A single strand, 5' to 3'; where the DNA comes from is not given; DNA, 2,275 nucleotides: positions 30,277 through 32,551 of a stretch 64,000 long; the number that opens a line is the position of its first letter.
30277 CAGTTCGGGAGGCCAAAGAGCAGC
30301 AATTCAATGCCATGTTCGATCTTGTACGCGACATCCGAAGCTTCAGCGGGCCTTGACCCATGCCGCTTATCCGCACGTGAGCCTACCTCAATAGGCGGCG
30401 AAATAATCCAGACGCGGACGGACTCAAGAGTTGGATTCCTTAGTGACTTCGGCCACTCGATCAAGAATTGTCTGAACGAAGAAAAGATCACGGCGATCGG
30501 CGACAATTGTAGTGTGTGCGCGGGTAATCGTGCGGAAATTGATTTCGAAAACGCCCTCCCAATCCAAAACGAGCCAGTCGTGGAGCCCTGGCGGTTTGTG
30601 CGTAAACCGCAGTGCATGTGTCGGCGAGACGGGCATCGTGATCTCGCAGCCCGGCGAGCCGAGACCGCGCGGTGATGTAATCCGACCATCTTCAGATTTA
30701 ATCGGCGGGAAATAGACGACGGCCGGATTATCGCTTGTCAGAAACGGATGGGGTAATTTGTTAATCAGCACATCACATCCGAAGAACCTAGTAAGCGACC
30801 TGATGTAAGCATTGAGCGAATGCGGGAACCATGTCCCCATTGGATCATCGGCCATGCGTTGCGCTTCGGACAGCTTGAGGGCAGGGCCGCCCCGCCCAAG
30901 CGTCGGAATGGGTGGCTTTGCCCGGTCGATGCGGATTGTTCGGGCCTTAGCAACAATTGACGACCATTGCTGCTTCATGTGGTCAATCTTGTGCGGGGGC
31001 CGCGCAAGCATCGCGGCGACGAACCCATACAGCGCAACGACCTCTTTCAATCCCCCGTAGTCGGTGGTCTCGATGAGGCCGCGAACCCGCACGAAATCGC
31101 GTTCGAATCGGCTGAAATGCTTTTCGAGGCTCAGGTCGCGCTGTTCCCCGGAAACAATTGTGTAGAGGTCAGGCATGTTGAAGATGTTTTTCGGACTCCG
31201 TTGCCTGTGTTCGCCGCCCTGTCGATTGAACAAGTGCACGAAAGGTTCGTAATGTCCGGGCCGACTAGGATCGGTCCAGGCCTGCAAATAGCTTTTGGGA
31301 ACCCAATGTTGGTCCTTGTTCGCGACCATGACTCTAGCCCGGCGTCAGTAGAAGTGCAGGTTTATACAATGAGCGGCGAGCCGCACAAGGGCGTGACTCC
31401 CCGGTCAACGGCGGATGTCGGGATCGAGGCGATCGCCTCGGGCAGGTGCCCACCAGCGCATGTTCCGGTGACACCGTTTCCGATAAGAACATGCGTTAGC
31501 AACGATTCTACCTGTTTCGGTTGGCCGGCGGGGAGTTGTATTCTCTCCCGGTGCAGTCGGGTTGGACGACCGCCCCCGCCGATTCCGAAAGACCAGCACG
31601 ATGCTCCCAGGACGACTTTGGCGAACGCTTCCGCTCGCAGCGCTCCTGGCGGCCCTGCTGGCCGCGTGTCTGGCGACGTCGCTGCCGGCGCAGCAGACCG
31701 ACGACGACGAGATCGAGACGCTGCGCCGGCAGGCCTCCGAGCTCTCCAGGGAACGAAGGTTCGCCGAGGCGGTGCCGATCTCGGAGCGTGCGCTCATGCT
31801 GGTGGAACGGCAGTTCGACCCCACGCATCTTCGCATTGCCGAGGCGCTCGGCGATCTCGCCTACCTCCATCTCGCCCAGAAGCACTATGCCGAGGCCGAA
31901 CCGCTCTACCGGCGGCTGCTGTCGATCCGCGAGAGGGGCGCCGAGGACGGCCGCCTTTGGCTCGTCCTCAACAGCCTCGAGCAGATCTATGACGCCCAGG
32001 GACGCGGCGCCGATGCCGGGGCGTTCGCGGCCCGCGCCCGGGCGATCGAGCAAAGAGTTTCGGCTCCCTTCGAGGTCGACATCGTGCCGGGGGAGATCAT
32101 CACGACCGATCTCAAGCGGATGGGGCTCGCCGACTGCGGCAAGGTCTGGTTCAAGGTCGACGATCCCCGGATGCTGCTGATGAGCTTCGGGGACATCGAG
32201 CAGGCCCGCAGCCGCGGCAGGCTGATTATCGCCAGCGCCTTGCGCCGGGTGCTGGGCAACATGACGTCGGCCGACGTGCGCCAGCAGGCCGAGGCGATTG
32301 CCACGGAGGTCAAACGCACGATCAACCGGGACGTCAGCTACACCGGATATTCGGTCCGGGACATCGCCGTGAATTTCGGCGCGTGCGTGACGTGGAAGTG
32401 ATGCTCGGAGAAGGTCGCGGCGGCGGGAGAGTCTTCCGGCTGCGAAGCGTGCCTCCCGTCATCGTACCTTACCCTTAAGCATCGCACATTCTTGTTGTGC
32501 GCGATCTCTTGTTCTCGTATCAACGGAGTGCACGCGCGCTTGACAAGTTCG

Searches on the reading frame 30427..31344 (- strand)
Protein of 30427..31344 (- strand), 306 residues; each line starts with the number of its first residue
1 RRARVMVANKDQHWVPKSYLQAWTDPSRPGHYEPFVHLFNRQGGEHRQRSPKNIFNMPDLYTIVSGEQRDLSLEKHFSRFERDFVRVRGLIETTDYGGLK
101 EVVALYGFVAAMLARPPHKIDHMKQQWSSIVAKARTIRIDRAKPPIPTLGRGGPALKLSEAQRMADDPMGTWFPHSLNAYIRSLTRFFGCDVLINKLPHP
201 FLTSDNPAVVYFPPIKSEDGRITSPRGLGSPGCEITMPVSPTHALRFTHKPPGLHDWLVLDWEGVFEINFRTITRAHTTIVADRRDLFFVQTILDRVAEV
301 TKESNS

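Call 65: search_protein_families(library=pfam, proteins=[window:30427-31344:-], max_evalue=0.001)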
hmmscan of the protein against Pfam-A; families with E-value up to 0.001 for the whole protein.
window:30427-31344:- (306 aa): 1 family
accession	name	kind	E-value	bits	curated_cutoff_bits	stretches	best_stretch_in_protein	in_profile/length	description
PF14022.11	DUF4238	-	1.7e-23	83.9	27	1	12-286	2-281/281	Protein of unknown function (DUF4238)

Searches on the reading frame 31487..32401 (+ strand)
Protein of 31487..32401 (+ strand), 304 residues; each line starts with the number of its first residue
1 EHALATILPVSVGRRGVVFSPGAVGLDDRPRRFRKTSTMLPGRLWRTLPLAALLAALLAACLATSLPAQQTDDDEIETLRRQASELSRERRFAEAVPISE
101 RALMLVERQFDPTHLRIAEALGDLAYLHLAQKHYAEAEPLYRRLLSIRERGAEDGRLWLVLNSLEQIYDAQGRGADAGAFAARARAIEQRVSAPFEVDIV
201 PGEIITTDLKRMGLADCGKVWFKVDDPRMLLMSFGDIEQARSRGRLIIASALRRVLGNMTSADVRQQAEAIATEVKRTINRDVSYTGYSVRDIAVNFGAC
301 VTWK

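Call 6: search_protein_families(library=pfam, proteins=[window:31487-32401:+], max_evalue=0.01)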
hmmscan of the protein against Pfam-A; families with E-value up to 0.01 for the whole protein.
window:31487-32401:+ (304 aa): 7 families
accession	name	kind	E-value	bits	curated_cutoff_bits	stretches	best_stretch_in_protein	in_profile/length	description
PF13424.12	TPR_12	-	7.1e-11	42.6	30.1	1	79-149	6-76/77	Tetratricopeptide repeat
PF24885.1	TPR_NPHP3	-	3.6e-09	36.8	100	1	93-193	116-218/239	Nephrocystin-3 TPR domain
PF01145.31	Band_7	-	4.2e-07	30.6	23.6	1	196-295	44-142/176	SPFH domain / Band 7 family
PF13374.12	TPR_10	-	2.7e-05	24.4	27.5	1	118-150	2-34/42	Tetratricopeptide repeat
PF13176.12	TPR_7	-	0.0014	19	27.9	0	120-150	1-31/36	Tetratricopeptide repeat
PF13181.12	TPR_8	-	0.0027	18.2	25.7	0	118-149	1-32/34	Tetratricopeptide repeat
PF07719.23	TPR_2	-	0.0043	17.5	27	1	118-148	1-31/34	Tetratricopeptide repeat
